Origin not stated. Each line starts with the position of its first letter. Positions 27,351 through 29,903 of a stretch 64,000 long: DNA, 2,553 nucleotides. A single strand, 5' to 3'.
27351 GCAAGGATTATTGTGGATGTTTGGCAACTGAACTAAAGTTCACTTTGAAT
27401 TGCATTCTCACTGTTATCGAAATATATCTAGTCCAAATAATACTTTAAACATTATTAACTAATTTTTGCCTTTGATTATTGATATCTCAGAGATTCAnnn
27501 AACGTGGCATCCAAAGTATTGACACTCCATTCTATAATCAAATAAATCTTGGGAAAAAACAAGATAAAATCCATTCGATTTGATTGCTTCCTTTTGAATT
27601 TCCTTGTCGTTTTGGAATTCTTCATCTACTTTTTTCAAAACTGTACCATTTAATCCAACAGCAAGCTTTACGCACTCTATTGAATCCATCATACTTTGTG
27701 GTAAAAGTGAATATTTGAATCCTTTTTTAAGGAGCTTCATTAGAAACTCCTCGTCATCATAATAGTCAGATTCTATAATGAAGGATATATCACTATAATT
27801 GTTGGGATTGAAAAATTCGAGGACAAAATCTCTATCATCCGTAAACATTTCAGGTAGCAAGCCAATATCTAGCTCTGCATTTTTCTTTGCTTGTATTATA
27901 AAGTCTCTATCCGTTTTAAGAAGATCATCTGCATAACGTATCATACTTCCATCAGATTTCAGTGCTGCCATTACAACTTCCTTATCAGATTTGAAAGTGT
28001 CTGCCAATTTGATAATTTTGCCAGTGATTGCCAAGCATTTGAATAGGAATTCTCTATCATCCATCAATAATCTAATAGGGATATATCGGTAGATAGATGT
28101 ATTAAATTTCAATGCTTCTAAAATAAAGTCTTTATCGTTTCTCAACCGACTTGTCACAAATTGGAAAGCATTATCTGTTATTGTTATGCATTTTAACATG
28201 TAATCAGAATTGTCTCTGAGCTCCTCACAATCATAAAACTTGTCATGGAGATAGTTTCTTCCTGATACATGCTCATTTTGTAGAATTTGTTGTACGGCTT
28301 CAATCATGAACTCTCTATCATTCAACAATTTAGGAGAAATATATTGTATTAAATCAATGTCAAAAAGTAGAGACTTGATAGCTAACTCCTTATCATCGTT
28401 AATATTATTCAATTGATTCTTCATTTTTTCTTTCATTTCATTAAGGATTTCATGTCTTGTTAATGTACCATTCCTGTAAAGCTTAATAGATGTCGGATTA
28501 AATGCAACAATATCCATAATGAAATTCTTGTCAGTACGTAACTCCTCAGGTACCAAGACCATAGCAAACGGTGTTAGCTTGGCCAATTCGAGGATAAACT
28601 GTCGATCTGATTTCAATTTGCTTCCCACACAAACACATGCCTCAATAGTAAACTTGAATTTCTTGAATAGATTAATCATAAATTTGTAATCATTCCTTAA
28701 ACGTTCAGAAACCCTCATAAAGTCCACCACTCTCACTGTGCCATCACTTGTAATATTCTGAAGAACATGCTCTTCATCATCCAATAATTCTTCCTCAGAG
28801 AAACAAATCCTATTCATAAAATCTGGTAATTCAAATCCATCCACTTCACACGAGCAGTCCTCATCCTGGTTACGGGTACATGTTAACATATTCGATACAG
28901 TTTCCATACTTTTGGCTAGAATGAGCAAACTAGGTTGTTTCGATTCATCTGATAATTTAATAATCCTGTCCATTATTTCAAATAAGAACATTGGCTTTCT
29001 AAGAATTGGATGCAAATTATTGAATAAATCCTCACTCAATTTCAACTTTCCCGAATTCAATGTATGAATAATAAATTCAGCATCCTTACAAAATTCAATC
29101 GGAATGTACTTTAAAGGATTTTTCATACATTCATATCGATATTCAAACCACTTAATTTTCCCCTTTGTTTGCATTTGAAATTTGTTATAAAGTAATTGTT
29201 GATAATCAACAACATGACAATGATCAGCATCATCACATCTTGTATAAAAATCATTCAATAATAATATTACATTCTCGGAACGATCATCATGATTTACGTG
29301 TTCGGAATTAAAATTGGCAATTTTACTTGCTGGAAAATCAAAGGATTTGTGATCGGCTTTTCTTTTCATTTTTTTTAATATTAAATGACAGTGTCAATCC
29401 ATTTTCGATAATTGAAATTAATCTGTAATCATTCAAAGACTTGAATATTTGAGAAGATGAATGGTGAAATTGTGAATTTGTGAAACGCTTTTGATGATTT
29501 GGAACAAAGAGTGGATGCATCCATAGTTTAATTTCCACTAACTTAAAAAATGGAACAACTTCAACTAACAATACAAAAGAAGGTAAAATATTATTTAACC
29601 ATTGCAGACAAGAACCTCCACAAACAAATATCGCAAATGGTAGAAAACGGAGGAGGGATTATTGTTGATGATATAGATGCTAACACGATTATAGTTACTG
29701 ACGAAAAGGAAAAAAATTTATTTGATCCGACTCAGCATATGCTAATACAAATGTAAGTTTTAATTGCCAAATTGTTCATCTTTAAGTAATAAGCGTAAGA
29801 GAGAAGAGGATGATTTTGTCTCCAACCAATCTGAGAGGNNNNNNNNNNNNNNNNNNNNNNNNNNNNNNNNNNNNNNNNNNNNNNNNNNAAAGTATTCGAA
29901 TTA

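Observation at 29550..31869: BRCT-like domain spliced onto a P-loop NTPase (34-nt intron)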

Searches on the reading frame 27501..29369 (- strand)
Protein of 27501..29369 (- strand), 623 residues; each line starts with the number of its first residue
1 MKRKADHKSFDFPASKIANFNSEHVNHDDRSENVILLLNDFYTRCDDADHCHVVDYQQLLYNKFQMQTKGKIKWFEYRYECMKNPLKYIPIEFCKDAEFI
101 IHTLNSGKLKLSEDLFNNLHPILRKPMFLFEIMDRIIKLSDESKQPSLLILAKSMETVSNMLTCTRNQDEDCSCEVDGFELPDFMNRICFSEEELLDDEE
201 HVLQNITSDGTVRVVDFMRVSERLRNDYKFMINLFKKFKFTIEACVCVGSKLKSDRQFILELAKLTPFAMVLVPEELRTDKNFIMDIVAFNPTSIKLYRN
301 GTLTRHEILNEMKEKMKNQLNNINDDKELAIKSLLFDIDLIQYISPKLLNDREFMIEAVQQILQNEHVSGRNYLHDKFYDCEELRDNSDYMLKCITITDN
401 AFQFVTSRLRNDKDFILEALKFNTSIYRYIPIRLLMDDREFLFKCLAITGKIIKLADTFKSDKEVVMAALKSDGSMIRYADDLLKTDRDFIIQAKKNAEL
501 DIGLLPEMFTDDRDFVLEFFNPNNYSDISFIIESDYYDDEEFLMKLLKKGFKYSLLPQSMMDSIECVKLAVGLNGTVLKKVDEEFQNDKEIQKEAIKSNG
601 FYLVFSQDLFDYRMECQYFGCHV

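Call 4: search_protein_families(library=pfam, proteins=[window:27501-29369:-], max_evalue=1)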
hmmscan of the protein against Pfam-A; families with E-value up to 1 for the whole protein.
window:27501-29369:- (623 aa): 2 families
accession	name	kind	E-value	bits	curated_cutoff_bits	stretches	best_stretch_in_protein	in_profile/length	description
PF13475.11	DUF4116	-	1.6e-58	194.5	24.9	8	388-434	2-48/49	Domain of unknown function (DUF4116)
PF22922.2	GAF_NLP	-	0.061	13.3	24.1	0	507-527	132-152/175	NLP protein GAF domain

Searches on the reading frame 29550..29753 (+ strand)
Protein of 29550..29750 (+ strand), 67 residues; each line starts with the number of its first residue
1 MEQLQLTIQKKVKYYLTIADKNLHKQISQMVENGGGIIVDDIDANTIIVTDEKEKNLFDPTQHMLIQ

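Call 4: search_protein_families(library=pfam, proteins=[window:29550-29750:+], max_evalue=1)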
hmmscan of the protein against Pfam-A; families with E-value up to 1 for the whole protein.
seq(67 aa): 4 families
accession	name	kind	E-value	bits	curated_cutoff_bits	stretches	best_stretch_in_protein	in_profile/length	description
PF16589.12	BRCT_2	-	7.7e-05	23.4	27.3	1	13-61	7-57/86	BRCT domain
PF08825.15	E2_bind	-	0.01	16.2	33.2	1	20-45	48-73/82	E2 binding domain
PF10758.14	DUF2586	-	0.1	12.1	26.4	1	5-36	41-72/386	Protein of unknown function (DUF2586)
PF03958.22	Secretin_N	-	0.18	12.5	28.2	1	28-54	19-51/69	Bacterial type II/III secretion system short domain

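Call 73: predict_structure(alignment_id=A6)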
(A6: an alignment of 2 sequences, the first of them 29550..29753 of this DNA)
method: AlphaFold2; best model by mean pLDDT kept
length: 68 residues; sequences in the alignment: 2
mean_pLDDT: 50.6   pTM: 0.38
mean pLDDT of the five models: 50.6, 48.7, 47.6, 44.7, 43.1
residues with pLDDT >= 90: 0; 70-90: 7; 50-70: 28; < 50: 33
segments of 3 or more residues with pLDDT < 50: 1-13, 54-68
pLDDT, mean of each block of 10 residues (from residue 1): 33 58 71 62 52 41 33
secondary structure, 60 per line:
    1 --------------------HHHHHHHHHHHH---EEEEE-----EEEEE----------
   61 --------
elements in order: H21-32 E36-40 E46-50

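Call 77: fold_search(model_id=the predicted structure, library=pdb)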
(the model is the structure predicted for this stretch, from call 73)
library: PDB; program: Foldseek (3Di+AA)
matches with E <= 10: 14; with E <= 0.001: 0
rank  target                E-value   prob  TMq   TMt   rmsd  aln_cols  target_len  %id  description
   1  2h2y_A                4.7e+00  0.07  0.30  0.17   9.9        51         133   24  Crystal structure of ubiquitin conjugating enzyme E2 from plasmodium falciparum (released 2006-06-20)
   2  9avo_C                6.1e+00  0.06  0.31  0.33   9.8        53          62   26  The crystal structure of an engineered Protein GD with Human Kappa Fab (released 2025-02-05)
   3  3von_C                7.4e+00  0.06  0.26  0.14   4.1        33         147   15  Crystalstructure of the ubiquitin protease (released 2012-05-30)
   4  1xqa_A                7.4e+00  0.05  0.28  0.19  10.3        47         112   21  Structure of a possible Glyoxalase from Bacillus cereus (released 2004-11-23)
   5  9mkb_A2               7.9e+00  0.03  0.26  0.05   8.9        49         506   16  Structure of the bacteriophage T4 portal-neck-tail complex (released 2025-12-24)
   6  5bq2_A                8.4e+00  0.09  0.37  0.07   4.6        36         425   19  Crystal structure of UDP-N-acetylglucosamine 1-carboxyvinyltransferase (UDP-N-acetylglucosamine enolpyruvyl transferas (released 2015-07-15)
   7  5vo0_B                8.4e+00  0.07  0.28  0.15   3.8        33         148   15  Structure of a TRAF6-Ubc13~Ub complex (released 2017-12-06)
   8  4dhj_G                8.4e+00  0.06  0.26  0.14   4.1        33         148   15  The structure of a ceOTUB1 ubiquitin aldehyde UBC13~Ub complex (released 2012-02-22)
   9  5aiu_B                9.0e+00  0.06  0.29  0.15   4.6        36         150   14  A complex of RNF4-RING domain, Ubc13-Ub (isopeptide crosslink) (released 2015-07-08)
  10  6ww7_H                9.0e+00  0.03  0.23  0.10   7.1        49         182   18  Structure of the human ER membrane protein complex in a lipid nanodisc (released 2020-05-27)
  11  2h2y_D                9.6e+00  0.07  0.29  0.19   4.2        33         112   18  Crystal structure of ubiquitin conjugating enzyme E2 from plasmodium falciparum (released 2006-06-20)
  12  5t6j_B                9.6e+00  0.03  0.24  0.20   3.3        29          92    7  Structure of the MIND Complex Shows a Regulatory Focus of Yeast Kinetochore Assembly (released 2016-11-09)
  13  7jzt_B                9.6e+00  0.02  0.20  0.08   6.7        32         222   12  Low resolution crystal structure of Zaire Ebola virus VP40 in space group P6422 (released 2020-10-21)
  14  6xwx_A                9.6e+00  0.02  0.21  0.04  14.2        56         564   16  Crystal structure of the Tof1-Csm3 complex (released 2020-05-27)
